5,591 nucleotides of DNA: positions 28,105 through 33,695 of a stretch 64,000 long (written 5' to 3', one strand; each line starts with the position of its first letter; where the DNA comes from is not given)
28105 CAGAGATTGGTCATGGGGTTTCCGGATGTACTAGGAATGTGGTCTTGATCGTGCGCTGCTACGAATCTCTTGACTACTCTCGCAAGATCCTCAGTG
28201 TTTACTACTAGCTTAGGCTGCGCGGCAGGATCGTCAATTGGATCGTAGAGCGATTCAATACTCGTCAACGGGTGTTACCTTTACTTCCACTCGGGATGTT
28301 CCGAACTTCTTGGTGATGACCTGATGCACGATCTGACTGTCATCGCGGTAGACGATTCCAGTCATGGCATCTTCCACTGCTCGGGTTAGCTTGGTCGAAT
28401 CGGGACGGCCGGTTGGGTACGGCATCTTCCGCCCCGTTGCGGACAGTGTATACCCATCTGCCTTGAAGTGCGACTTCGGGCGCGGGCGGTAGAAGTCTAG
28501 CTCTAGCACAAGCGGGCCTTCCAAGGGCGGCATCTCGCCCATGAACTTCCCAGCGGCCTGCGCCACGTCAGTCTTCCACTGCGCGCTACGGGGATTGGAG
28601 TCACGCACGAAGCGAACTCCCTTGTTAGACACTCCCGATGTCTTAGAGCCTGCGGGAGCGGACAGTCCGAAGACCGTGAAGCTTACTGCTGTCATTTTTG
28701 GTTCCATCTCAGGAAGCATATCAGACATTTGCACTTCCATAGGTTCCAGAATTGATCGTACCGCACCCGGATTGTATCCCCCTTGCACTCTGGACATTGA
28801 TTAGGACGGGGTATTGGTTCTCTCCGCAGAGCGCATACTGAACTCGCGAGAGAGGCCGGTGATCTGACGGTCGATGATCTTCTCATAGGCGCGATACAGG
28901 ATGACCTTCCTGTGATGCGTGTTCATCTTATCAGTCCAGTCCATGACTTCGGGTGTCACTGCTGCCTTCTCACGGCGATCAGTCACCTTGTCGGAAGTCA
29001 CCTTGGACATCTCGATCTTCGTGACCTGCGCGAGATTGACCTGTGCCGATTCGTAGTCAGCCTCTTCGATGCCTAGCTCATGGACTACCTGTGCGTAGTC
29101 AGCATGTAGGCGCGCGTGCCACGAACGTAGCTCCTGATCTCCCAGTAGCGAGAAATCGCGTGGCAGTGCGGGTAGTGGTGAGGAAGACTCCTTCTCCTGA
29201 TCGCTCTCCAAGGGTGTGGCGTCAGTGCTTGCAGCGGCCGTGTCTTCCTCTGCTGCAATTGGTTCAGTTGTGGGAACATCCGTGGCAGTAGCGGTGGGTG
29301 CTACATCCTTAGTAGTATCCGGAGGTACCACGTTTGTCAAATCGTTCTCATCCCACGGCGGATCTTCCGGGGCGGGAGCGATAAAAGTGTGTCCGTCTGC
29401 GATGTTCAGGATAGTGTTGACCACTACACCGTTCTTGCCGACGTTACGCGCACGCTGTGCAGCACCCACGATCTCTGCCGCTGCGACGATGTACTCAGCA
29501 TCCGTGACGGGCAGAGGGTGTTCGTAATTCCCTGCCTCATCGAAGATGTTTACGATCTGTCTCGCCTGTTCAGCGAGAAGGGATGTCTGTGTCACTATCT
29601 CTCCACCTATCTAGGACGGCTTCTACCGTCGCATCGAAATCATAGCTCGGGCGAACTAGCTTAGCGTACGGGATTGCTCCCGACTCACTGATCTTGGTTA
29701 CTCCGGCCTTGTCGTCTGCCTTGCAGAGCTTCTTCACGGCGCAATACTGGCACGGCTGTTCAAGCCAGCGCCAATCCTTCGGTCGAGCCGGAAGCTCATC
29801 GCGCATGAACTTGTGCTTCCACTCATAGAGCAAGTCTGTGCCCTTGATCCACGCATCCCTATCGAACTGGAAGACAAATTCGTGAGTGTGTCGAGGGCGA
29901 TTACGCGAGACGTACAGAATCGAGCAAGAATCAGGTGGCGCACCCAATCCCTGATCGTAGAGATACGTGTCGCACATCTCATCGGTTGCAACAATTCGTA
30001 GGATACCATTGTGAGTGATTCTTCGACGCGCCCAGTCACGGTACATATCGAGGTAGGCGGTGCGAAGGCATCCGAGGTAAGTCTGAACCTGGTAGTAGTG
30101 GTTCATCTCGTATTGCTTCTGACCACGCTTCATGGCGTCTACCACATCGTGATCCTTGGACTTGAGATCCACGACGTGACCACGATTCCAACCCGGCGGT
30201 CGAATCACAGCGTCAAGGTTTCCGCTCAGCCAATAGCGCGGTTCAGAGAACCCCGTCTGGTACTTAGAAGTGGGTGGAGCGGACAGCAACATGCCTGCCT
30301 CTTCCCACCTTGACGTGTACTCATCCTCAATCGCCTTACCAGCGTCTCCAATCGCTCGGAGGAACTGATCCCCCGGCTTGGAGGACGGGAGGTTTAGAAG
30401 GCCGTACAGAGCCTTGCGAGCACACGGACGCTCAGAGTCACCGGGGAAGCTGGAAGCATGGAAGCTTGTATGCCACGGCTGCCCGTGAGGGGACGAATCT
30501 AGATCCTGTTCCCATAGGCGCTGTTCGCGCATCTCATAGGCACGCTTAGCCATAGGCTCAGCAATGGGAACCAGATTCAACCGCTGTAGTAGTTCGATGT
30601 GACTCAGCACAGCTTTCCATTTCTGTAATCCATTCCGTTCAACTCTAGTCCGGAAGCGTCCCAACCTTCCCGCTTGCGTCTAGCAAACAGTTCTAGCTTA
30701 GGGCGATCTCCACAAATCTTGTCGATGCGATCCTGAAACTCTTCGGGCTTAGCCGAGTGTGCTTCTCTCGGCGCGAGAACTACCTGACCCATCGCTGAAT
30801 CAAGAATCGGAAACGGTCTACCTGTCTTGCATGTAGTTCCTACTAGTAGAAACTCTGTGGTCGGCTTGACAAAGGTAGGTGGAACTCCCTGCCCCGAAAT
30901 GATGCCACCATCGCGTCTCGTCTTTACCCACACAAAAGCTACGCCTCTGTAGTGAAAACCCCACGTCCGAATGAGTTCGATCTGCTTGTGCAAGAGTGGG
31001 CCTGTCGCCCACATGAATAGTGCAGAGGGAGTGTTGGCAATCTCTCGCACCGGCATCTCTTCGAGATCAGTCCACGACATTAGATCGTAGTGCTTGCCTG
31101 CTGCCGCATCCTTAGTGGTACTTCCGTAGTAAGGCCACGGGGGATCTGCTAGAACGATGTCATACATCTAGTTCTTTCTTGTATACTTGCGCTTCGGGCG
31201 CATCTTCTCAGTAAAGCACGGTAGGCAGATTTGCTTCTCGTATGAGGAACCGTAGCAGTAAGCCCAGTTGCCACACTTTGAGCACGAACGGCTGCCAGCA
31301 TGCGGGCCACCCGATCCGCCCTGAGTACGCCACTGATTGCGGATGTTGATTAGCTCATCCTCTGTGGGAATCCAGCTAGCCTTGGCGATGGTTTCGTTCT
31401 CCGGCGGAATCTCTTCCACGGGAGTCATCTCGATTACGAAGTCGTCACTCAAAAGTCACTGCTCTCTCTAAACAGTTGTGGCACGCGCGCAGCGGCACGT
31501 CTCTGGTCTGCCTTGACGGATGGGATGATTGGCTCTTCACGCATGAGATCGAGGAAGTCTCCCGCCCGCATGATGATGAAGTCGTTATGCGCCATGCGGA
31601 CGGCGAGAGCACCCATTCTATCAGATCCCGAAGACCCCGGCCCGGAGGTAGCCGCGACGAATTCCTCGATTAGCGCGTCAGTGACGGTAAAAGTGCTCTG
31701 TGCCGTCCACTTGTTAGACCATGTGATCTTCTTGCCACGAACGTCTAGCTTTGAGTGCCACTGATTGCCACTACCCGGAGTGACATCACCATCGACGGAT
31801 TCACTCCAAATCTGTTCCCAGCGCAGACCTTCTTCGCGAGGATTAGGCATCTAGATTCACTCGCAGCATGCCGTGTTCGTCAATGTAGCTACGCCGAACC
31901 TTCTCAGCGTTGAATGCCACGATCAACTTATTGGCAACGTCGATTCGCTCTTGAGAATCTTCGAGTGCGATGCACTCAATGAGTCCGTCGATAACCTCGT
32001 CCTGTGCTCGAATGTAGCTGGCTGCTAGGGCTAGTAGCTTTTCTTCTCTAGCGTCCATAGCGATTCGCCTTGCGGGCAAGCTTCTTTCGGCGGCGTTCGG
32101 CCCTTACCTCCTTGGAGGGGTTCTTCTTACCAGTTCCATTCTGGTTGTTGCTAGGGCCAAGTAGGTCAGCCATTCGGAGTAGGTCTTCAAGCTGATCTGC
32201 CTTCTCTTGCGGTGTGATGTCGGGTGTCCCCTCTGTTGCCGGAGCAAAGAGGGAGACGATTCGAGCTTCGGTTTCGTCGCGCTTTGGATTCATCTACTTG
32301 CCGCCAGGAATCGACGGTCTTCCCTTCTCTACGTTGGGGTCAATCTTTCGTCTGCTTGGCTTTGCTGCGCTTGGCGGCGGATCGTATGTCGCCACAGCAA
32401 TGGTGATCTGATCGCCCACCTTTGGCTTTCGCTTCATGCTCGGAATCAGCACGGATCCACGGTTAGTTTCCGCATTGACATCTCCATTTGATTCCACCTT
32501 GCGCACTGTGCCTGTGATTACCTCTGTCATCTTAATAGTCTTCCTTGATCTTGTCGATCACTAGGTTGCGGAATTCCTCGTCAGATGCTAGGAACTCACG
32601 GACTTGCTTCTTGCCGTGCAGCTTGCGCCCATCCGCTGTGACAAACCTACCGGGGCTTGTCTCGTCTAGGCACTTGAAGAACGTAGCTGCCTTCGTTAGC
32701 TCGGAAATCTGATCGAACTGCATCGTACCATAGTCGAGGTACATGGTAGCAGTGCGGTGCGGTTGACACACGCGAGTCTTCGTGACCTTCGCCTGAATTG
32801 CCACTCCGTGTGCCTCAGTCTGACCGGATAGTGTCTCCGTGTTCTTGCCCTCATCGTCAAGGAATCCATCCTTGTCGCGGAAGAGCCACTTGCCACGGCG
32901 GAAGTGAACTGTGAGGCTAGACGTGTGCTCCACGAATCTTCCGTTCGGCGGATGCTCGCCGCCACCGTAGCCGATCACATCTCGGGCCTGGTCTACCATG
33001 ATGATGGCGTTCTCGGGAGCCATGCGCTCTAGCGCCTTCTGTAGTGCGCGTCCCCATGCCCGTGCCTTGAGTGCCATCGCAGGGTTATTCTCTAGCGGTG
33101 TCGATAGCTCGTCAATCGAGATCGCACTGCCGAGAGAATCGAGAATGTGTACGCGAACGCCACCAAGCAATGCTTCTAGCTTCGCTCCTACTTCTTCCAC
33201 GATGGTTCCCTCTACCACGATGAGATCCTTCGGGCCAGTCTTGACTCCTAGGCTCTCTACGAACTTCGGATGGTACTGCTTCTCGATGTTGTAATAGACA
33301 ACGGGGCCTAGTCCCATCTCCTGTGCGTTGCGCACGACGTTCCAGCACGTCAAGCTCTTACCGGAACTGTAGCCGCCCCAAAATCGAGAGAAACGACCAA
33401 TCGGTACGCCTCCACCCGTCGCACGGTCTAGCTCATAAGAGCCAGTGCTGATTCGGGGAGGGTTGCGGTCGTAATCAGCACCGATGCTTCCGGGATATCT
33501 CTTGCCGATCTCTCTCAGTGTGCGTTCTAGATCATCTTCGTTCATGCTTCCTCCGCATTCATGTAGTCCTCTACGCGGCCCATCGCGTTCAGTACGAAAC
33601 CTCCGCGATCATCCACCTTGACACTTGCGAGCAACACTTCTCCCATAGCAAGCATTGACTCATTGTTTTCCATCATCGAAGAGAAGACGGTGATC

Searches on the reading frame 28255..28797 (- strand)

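Call 96: search_protein_families(library=phrogs, proteins=[window:28255-28797:-], max_evalue=0.00001)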
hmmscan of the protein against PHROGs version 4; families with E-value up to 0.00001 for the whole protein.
window:28255-28797:- (180 aa): 2 families
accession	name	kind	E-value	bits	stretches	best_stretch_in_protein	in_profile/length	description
phrog_140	-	DNA, RNA and nucleotide metabolism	1.5e-29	104.3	1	30-179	31-170/219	RusA-like Holliday junction resolvase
phrog_3055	-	DNA, RNA and nucleotide metabolism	4.9e-07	30.3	1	46-160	75-190/233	RusA-like Holliday junction resolvase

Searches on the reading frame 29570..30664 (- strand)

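Call 96: search_protein_families(library=phrogs, proteins=[window:29570-30664:-], max_evalue=0.00001)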
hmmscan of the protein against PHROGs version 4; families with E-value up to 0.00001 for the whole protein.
window:29570-30664:- (364 aa): 2 families
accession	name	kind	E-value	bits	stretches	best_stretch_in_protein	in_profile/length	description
phrog_1706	-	DNA, RNA and nucleotide metabolism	1.1e-10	42.5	1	146-324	122-252/293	CRISPR/Cas system associated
phrog_1990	-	DNA, RNA and nucleotide metabolism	7.6e-07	29.8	0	79-200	45-168/290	Cas4-domain exonuclease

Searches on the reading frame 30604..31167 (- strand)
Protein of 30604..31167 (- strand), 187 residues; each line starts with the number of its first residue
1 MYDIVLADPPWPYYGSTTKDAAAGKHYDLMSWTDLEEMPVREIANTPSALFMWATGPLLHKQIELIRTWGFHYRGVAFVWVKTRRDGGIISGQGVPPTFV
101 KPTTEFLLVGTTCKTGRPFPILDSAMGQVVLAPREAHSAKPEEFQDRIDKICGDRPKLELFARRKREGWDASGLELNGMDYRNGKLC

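Call 96: search_protein_families(library=phrogs, proteins=[window:30604-31167:-], max_evalue=0.00001)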
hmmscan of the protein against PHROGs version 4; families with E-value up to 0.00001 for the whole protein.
window:30604-31167:- (187 aa): 4 families
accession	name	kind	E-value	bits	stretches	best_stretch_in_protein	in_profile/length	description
phrog_359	-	other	1.7e-50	173.4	1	2-179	122-297/329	DNA methyltransferase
phrog_21315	-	unknown function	1.6e-22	81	1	2-175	240-406/415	-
phrog_10837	-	unknown function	4.7e-20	73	1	52-175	1-121/139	-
phrog_15877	-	other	4.1e-08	34.5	1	2-83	5-88/152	DNA methyltransferase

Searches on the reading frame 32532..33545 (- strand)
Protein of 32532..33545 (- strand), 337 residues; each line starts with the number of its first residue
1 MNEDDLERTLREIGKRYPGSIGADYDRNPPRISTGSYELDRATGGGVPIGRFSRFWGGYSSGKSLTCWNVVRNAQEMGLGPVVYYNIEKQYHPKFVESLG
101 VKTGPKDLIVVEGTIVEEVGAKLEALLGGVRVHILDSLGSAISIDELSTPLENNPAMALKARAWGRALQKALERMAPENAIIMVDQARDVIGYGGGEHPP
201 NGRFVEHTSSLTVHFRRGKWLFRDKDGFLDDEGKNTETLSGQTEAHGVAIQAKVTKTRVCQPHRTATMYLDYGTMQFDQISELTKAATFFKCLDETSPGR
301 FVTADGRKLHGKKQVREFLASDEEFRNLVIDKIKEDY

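Call 96: search_protein_families(library=phrogs, proteins=[window:32532-33545:-], max_evalue=0.00001)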
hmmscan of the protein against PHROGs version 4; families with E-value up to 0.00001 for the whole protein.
window:32532-33545:- (337 aa): 2 families
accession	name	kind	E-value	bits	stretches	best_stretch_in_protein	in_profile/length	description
phrog_97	-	other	5.2e-36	125.9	2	10-223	24-258/506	UvsX-like recombinase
phrog_8337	-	DNA, RNA and nucleotide metabolism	9.7e-14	52.4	1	30-215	48-239/273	DNA repair protein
